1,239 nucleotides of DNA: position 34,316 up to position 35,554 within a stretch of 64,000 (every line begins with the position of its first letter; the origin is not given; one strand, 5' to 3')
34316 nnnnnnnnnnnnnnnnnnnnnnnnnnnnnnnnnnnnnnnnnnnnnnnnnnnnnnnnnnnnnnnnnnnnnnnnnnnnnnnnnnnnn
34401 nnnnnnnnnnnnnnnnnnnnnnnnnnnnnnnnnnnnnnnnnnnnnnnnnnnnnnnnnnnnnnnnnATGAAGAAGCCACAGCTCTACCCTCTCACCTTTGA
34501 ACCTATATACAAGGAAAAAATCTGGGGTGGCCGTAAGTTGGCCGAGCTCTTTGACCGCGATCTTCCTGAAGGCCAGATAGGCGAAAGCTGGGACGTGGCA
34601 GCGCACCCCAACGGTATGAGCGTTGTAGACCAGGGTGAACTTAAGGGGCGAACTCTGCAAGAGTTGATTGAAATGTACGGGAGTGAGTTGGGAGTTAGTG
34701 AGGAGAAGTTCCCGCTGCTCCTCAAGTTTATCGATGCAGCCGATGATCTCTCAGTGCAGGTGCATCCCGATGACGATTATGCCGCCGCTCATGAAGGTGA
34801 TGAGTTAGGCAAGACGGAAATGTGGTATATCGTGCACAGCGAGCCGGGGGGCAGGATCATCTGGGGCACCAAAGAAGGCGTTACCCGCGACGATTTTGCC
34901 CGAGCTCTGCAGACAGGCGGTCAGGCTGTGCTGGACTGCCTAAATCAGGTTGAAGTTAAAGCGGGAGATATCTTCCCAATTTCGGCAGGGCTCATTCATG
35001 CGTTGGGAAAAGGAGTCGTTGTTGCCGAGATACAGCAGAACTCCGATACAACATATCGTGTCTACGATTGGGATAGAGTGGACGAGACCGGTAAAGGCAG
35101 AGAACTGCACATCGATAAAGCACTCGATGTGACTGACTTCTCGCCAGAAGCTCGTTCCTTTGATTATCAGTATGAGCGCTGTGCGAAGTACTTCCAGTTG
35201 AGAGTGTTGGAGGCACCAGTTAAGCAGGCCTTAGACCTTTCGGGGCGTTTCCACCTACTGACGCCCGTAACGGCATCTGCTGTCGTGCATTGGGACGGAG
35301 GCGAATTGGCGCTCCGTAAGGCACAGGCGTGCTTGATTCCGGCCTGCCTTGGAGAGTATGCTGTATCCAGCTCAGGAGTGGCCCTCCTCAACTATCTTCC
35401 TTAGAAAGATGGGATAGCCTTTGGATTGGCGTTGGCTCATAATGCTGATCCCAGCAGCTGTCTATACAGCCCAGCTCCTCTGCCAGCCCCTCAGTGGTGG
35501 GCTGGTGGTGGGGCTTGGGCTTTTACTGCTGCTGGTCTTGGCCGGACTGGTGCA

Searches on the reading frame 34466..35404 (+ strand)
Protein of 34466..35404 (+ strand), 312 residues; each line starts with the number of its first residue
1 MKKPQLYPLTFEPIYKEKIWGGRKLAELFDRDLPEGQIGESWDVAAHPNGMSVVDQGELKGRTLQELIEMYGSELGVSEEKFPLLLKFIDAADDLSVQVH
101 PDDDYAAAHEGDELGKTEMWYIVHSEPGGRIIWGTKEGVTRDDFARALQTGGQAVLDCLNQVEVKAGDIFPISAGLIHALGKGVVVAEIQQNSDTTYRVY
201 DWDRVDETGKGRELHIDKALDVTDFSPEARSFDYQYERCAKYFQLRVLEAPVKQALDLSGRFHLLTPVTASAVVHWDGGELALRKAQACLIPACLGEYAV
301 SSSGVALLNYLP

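Call 34: search_protein_families(library=pfam, proteins=[window:34466-35404:+], max_evalue=0.00001)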
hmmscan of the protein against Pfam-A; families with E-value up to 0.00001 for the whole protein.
window:34466-35404:+ (312 aa): 1 family
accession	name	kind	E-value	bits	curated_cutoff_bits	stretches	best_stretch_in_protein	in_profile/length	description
PF20511.4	PMI_typeI_cat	-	6.3e-17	62.5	22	1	12-107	5-108/143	Phosphomannose isomerase type I, catalytic domain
